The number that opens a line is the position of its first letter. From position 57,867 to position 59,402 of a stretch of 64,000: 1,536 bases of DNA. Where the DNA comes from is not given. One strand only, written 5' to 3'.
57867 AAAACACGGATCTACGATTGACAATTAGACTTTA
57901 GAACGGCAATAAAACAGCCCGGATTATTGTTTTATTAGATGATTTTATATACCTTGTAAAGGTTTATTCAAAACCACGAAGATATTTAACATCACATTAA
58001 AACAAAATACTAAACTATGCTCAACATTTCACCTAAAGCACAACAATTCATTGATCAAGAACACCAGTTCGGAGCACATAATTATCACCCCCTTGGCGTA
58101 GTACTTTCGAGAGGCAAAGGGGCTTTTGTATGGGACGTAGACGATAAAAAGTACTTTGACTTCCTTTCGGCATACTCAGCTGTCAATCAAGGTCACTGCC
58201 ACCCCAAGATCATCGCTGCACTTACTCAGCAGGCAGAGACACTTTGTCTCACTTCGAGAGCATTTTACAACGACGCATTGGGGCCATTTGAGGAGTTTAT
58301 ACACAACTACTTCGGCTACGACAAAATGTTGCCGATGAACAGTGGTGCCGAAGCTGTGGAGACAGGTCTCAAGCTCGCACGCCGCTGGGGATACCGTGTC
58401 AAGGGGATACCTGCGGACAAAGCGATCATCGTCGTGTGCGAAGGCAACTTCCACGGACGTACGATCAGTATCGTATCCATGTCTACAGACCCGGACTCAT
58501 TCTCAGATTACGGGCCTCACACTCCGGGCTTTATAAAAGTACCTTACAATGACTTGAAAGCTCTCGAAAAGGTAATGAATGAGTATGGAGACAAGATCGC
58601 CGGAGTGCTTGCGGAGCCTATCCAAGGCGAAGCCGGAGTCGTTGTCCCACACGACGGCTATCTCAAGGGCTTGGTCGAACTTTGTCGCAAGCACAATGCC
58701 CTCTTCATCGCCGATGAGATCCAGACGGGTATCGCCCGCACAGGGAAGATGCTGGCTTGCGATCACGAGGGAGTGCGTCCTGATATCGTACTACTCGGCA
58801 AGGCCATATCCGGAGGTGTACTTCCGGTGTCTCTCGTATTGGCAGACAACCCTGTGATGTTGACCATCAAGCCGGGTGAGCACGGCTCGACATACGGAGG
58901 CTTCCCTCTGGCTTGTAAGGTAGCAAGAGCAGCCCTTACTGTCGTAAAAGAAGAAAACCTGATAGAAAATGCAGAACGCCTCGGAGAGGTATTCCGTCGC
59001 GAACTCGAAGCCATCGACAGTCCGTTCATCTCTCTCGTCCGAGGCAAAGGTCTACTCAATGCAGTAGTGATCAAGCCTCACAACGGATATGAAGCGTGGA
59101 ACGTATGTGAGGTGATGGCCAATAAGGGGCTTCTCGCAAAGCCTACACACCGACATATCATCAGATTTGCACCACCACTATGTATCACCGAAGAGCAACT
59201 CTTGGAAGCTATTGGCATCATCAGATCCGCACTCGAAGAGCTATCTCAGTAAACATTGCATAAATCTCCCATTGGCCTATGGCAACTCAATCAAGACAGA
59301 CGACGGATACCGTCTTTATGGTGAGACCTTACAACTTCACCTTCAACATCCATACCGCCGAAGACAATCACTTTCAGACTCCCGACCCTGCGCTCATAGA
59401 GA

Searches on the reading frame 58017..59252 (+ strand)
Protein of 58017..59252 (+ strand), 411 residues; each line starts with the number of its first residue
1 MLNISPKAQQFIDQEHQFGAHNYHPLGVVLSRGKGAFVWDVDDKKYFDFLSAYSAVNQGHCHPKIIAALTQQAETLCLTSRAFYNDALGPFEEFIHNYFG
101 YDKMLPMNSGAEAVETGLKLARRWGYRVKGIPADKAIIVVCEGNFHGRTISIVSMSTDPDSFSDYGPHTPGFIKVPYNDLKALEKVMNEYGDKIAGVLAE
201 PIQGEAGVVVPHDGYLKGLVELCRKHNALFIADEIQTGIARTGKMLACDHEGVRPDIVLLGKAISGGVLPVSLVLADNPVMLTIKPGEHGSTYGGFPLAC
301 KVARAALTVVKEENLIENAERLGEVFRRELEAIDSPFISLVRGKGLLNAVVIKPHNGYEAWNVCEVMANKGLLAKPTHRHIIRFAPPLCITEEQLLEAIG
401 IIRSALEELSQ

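Call 8: search_protein_families(library=ncbifam, proteins=[window:58017-59252:+], max_evalue=0.00001)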
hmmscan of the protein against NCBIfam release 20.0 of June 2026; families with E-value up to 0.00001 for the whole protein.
window:58017-59252:+ (411 aa): 69 families (the best 25 are shown)
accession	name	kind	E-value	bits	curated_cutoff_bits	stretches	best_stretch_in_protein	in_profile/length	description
TIGR01885.1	Orn_aminotrans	equivalog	1.5e-200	666.1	378.4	1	9-406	2-401/402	ornithine--oxo-acid transaminase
NF003145.0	PRK04073.1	equivalog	1.1e-148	495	656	1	7-406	3-395/396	ornithine--oxo-acid transaminase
TIGR00707.1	argD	subfamily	3.1e-103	345.5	410.05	1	21-406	4-380/381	acetylornithine/succinylornithine family transaminase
NF002874.0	PRK03244.1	equivalog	1.5e-97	326.9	457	1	16-409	15-395/399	acetylornithine transaminase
NF003468.0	PRK05093.1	subfamily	3.1e-91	306.1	522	1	21-409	18-402/405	acetylornithine/succinyldiaminopimelate transaminase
NF002325.0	PRK01278.1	subfamily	2.2e-90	303.2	372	1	22-410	9-390/395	acetylornithine transaminase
NF004426.0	PRK05769.1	equivalog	3.8e-86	289.6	552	1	4-409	13-440/441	acetyl ornithine aminotransferase family protein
TIGR03246.1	arg_catab_astC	subfamily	1.2e-85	287.9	609.95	1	20-408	11-395/397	acetylornithine/succinylornithine family transaminase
NF003397.0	PRK04612.1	equivalog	2.1e-83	280.5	735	1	21-408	17-403/408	acetylornithine transaminase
NF009047.0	PRK12381.1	subfamily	4.8e-80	269.3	630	1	22-410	17-401/406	bifunctional succinylornithine transaminase/acetylornithine transaminase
NF002797.0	PRK02936.1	equivalog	9.2e-80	268.2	496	1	22-408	7-379/385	acetylornithine transaminase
NF002985.0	PRK03715.1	equivalog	1.1e-79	268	568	1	28-409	20-394/395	acetylornithine transaminase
NF005993.0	PRK08117.1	subfamily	3.3e-77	259.9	574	2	185-409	197-430/433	aspartate aminotransferase family protein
NF053554.1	prodigi_MAP_PigE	equivalog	6.6e-73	246.4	850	1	25-353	399-728/837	prodigiosin MAP biosynthesis aminotransferase PigE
NF008570.0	PRK11522.1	equivalog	1.4e-71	241.5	612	1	32-410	74-458/464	putrescine aminotransferase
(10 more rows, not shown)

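Call 11: find_encoding_contigs(protein=window:58017-59252:+, flank=10000, max_places=6)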
Protein window:58017-59252:+ (411 aa): 2 contigs read that carry it; 2 places shown.
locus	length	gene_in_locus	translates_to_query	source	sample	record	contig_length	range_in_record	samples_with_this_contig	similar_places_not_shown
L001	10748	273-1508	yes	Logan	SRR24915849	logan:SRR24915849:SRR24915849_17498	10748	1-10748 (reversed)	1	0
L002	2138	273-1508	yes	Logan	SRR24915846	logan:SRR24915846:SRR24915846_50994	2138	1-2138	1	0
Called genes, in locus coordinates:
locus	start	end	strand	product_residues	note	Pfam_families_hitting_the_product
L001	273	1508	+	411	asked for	PF00202:Aminotran_3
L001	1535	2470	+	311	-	PF19420:DDAH_eukar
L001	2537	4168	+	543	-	PF00171:Aldedh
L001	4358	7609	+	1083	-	PF26549:Tricorn_N, PF26550:Tricorn_2nd, PF07676:PD40, PF26549:Tricorn_N, PF26550:Tricorn_2nd, PF07676:PD40, PF14684:Tricorn_C1, PF03572:Peptidase_S41, +5 more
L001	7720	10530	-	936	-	PF13620:CarboxypepD_reg, PF13715:CarbopepD_reg_2, PF18939:DUF5686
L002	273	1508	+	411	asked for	PF00202:Aminotran_3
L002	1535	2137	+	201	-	?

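Call 26: find_homologous_proteins(query=window:58017-59249:+, max_evalue=1e-100)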
Query window:58017-59249:+ (411 aa): 8000 proteins with E <= 1e-100 among 8000 candidates; the best 120 are listed.
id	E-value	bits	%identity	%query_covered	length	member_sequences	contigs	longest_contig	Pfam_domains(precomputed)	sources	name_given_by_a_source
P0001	1.6e-279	944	100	100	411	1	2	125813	PF00202.28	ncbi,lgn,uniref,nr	ncbi:ornithine--oxo-acid transaminase [Porphyromonas sp.]|uniref:ornithine--oxo-acid transaminase n=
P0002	5.8e-256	867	91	100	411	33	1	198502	PF00202.28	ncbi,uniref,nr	ncbi:ornithine--oxo-acid aminotransferase [Porphyromonas cangingivalis]|uniref:ornithine aminotransf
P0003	2.0e-249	845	88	100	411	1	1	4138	PF00202.28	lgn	-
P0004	9.2e-247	837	87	100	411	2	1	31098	PF00202.28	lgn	-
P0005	3.3e-222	756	77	100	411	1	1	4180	PF00202.28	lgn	-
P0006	1.6e-218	744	77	99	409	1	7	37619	PF00202.28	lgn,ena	-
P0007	1.6e-218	744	77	99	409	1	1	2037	PF00202.28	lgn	-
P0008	1.6e-218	744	77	99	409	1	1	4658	PF00202.28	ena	-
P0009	3.3e-218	743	76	99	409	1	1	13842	PF00202.28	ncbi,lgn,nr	ncbi:MAG: ornithine--oxo-acid transaminase [Porphyromonas sp.]|nr:ornithine--oxo-acid transaminase [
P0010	3.6e-218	742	77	100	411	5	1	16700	PF00202.28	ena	-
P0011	7.5e-218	741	77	99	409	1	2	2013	PF00202.28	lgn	-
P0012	1.4e-217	740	76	100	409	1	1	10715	PF00202.28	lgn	-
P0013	1.9e-217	740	75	100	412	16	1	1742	PF00202.28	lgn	-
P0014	1.0e-216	738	77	99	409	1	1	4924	PF00202.28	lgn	-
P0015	1.2e-216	737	76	99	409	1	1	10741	PF00202.28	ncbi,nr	ncbi:MAG: ornithine--oxo-acid transaminase [Bacteroidia bacterium]|nr:ornithine--oxo-acid transamina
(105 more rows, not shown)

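Call 27: find_encoding_contigs(protein=P0002, flank=10000, max_places=4)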
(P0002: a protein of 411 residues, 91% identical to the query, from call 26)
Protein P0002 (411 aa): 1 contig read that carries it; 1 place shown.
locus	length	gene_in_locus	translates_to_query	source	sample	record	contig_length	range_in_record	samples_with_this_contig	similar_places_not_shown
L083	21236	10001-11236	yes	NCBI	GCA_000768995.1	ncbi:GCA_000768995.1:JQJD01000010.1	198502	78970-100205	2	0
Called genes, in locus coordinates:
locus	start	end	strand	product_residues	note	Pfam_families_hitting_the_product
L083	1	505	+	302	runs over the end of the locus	PF01370:Epimerase, PF04321:RmlD_sub_bind, PF16363:GDP_Man_Dehyd (weak)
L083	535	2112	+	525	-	PF00009:GTP_EFTU, PF01926:MMR_HSR1, PF22042:EF-G_D2, PF03144:GTP_EFTU_D2 (weak), PF16658:RF3_C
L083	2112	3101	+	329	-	-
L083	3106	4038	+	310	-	PF00520:Ion_trans, PF07885:Ion_trans_2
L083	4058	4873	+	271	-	PF00929:RNase_T (weak)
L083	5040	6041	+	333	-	PF00535:Glycos_transf_2, PF10111:Glyco_tranf_2_2, PF13641:Glyco_tranf_2_3, PF13632:Glyco_trans_2_3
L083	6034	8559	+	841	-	PF09586:YfhO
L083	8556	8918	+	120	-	PF04237:YjbR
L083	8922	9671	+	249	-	PF03099:BPL_LplA_LipB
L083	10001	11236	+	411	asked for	PF00202:Aminotran_3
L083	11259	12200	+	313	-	PF19420:DDAH_eukar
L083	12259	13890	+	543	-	PF00171:Aldedh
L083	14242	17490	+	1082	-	PF26549:Tricorn_N, PF26550:Tricorn_2nd, PF07676:PD40, PF26549:Tricorn_N, PF26550:Tricorn_2nd, PF07676:PD40, PF14684:Tricorn_C1, PF03572:Peptidase_S41, +4 more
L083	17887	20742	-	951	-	PF02347:GDC-P, PF21478:GcvP2_C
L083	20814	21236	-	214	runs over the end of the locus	PF00753:Lactamase_B, PF12706:Lactamase_B_2 (weak)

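Call 28: find_encoding_contigs(protein=P0004, flank=10000, max_places=4)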
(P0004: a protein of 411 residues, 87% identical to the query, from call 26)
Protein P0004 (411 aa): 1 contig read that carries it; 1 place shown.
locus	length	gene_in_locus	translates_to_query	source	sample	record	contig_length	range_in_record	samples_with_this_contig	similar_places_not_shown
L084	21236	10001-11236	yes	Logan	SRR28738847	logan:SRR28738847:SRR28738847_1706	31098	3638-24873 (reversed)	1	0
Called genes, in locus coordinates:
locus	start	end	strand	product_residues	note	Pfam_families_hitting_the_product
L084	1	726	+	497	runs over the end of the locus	PF20434:BD-FAE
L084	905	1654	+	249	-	PF02405:MlaE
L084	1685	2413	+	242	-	PF00005:ABC_tran, PF13304:AAA_21 (faint)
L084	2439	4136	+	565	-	PF00749:tRNA-synt_1c, PF03950:tRNA-synt_1c_C, PF20974:tRNA-synt_1c_C2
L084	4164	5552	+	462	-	PF13145:Rotamase_2 (weak), PF13616:Rotamase_3, PF00639:Rotamase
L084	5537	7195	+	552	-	PF03968:LptD_N (faint), PF13100:OstA_2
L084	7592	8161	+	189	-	PF03703:bPH_2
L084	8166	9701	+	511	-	PF03703:bPH_2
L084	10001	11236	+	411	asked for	PF00202:Aminotran_3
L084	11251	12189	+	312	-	PF19420:DDAH_eukar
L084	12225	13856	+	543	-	PF00171:Aldedh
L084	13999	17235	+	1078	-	PF26549:Tricorn_N, PF26550:Tricorn_2nd, PF07676:PD40, PF26549:Tricorn_N, PF26550:Tricorn_2nd, PF07676:PD40, PF14684:Tricorn_C1, PF03572:Peptidase_S41, +3 more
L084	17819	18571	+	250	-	PF00081:Sod_Fe_N, PF02777:Sod_Fe_C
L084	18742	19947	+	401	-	PF03315:SDH_beta, PF03313:SDH_alpha, PF03315:SDH_beta (weak)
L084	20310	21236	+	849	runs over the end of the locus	PF00317:Ribonuc_red_lgN, PF02867:Ribonuc_red_lgC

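Call 29: find_encoding_contigs(protein=P0003, flank=10000, max_places=4)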
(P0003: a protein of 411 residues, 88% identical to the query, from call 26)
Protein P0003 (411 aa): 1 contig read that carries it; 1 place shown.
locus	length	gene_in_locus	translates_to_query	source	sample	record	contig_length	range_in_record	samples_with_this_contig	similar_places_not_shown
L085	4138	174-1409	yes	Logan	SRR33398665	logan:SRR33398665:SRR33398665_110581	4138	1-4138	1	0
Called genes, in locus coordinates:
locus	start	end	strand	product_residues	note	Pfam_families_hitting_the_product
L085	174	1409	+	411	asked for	PF00202:Aminotran_3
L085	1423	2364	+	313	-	PF19420:DDAH_eukar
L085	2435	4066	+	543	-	PF00171:Aldedh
